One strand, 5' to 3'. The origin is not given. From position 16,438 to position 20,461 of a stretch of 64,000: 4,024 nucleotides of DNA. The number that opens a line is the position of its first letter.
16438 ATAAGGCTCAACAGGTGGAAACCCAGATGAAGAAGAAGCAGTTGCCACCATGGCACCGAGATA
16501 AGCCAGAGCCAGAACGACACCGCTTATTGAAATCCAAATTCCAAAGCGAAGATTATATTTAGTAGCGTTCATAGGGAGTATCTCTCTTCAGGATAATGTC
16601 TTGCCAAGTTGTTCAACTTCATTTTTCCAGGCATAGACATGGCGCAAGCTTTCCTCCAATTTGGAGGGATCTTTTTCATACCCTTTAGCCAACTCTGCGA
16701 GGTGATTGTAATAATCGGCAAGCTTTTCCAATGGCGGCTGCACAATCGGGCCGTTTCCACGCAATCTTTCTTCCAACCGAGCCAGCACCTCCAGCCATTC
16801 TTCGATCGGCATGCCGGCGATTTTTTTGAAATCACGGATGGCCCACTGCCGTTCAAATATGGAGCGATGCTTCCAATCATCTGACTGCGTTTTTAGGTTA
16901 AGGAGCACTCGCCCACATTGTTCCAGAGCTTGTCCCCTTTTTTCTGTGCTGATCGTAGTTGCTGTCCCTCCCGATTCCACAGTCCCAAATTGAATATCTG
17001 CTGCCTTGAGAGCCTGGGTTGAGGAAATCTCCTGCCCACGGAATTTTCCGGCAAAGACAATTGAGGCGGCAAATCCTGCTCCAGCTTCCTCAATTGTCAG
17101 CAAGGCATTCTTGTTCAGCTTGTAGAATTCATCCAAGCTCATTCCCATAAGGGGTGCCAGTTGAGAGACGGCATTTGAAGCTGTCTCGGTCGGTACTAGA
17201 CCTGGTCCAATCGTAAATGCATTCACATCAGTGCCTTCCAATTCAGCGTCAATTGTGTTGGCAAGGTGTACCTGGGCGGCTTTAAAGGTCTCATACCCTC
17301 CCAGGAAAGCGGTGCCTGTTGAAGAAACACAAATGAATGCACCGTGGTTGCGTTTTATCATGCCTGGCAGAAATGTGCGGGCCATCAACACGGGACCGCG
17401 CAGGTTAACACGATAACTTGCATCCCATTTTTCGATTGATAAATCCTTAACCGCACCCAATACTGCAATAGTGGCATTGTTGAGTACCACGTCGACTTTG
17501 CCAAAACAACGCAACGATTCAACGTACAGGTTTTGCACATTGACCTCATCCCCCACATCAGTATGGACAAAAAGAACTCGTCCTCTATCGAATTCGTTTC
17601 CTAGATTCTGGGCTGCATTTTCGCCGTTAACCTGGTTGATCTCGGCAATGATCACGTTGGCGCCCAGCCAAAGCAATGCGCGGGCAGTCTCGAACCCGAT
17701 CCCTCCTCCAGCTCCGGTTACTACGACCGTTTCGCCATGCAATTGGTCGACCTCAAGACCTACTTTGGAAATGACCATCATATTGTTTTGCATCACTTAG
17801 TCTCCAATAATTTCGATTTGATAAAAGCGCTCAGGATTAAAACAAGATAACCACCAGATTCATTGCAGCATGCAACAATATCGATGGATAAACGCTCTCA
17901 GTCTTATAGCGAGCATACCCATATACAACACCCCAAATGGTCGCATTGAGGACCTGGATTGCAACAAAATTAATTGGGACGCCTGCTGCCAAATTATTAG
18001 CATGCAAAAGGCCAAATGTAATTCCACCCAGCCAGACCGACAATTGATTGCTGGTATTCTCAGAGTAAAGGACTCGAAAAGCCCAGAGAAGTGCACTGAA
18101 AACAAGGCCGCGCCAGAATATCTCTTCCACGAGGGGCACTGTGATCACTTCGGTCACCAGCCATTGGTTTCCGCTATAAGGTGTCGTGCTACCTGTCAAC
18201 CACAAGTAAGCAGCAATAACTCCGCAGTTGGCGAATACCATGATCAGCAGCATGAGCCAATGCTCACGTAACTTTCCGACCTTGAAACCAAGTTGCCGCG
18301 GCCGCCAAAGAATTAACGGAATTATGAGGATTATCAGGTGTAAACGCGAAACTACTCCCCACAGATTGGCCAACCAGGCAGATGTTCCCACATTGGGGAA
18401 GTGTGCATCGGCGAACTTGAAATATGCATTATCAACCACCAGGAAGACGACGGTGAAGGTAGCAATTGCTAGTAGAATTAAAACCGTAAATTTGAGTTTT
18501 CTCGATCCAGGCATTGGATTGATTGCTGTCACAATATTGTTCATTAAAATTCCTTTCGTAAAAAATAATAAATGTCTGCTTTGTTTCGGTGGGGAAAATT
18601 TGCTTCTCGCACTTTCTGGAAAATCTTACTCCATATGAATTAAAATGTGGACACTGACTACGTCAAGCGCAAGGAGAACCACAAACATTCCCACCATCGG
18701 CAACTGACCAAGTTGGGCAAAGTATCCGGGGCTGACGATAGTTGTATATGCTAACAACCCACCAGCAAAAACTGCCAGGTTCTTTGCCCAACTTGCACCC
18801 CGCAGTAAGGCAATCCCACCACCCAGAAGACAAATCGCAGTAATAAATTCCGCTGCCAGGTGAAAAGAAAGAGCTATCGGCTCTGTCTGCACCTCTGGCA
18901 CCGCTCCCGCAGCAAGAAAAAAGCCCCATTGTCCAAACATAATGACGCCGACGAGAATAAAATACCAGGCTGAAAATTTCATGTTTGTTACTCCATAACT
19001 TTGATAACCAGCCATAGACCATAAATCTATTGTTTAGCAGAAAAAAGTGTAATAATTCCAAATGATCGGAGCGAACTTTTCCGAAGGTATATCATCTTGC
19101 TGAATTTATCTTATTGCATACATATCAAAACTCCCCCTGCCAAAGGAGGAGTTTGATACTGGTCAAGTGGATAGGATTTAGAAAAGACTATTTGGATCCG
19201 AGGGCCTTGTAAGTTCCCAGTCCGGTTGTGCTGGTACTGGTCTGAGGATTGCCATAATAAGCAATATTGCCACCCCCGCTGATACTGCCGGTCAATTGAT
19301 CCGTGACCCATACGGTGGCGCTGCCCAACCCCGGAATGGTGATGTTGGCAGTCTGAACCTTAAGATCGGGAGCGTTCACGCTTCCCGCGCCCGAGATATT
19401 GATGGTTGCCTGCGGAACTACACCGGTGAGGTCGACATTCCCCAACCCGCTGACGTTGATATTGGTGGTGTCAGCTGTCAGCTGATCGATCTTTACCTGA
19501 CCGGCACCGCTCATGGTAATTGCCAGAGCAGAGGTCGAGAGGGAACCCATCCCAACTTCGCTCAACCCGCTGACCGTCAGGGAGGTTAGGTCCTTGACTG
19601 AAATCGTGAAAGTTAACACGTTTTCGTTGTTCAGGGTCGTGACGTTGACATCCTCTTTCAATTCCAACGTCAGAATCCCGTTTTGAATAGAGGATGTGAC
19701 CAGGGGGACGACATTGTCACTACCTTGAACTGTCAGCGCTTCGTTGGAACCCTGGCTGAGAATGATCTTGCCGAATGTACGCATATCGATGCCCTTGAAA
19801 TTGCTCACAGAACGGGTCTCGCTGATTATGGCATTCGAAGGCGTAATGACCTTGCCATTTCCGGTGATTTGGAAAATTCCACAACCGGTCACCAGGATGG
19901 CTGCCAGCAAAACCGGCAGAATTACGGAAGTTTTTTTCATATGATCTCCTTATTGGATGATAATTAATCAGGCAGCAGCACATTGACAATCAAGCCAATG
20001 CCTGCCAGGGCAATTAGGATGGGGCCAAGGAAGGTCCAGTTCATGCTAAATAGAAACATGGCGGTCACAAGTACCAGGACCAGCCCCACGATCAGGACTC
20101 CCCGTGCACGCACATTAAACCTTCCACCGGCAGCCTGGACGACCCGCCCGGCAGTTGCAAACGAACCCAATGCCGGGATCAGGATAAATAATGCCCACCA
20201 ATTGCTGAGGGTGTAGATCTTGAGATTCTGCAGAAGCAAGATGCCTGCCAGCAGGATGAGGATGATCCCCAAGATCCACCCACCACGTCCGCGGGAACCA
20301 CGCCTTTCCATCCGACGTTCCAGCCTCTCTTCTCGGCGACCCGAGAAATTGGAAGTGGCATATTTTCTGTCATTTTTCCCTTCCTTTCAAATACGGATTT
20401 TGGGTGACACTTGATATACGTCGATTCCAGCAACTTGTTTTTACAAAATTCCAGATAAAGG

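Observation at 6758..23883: Seven oriented copies of a conserved box + GC-hairpin element upstream of envelope and signalling genes (candidate regulon signal)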

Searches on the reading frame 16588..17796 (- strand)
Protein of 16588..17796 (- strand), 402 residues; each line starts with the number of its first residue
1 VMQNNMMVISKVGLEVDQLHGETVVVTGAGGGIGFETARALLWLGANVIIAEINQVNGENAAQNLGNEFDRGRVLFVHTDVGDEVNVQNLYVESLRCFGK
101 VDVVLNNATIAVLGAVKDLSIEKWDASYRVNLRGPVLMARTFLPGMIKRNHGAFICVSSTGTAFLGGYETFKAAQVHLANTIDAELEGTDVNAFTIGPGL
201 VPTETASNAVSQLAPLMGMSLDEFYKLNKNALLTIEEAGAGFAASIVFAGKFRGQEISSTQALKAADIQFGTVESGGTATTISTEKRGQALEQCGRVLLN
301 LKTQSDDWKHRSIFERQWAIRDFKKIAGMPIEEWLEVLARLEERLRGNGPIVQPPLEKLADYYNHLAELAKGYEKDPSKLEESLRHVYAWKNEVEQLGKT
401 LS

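Call 9: search_protein_families(library=pfam, proteins=[window:16588-17796:-], max_evalue=0.01)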
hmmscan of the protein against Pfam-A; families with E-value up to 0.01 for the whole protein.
window:16588-17796:- (402 aa): 3 families
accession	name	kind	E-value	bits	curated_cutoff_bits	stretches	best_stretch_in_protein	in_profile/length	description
PF00106.31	adh_short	-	2e-38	132.3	26.6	1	23-211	2-192/195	short chain dehydrogenase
PF13561.12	adh_short_C2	-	4.6e-27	95.6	27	1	28-209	1-184/236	Enoyl-(Acyl carrier protein) reductase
PF08659.16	KR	-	5.6e-09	36.6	22.6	1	23-164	2-141/180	KR domain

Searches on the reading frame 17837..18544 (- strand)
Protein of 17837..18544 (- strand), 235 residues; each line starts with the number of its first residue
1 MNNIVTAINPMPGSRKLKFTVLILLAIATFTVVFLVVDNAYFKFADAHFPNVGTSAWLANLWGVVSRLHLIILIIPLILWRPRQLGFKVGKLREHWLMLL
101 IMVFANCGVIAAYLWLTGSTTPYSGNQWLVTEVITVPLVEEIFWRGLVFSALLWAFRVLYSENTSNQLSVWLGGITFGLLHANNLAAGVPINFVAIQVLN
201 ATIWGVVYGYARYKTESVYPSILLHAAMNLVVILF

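Call 9: search_protein_families(library=pfam, proteins=[window:17837-18544:-], max_evalue=0.01)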
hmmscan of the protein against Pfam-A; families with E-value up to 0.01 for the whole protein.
window:17837-18544:- (235 aa): 1 family
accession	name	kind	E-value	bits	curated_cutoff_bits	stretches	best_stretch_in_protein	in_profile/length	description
PF02517.21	Rce1-like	-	1.2e-17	64.4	22.4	1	128-231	7-93/93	Type II CAAX prenyl endopeptidase Rce1-like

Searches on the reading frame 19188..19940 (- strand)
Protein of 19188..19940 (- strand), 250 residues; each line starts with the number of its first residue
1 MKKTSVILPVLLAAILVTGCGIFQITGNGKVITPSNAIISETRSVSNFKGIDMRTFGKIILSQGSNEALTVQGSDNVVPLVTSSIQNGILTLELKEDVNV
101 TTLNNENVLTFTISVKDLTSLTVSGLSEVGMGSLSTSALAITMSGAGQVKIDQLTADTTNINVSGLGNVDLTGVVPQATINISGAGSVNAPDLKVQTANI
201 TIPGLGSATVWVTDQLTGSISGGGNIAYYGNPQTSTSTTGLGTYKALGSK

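Call 9: search_protein_families(library=pfam, proteins=[window:19188-19940:-], max_evalue=0.01)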
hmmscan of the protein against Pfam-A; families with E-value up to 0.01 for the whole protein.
window:19188-19940:- (250 aa): 1 family
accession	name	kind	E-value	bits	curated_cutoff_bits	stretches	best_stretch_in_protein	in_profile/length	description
PF10988.14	DUF2807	-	6.1e-34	117.8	24.2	1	47-232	1-181/181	Putative auto-transporter adhesin, head GIN domain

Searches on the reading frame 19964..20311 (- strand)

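Call 9: search_protein_families(library=pfam, proteins=[window:19964-20311:-], max_evalue=0.01)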
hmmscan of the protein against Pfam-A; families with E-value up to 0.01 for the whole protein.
window:19964-20311:- (115 aa): 1 family
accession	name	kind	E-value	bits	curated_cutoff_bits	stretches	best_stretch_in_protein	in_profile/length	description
PF22570.1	LiaF-TM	-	5.5e-05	24.4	27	1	13-110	1-93/98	LiaF transmembrane domain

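Call 39: search_protein_families(library=ncbifam, proteins=[window:19964-20311:-], max_evalue=0.001)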
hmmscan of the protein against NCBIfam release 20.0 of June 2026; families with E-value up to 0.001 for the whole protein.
window:19964-20311:- (115 aa): 0 families
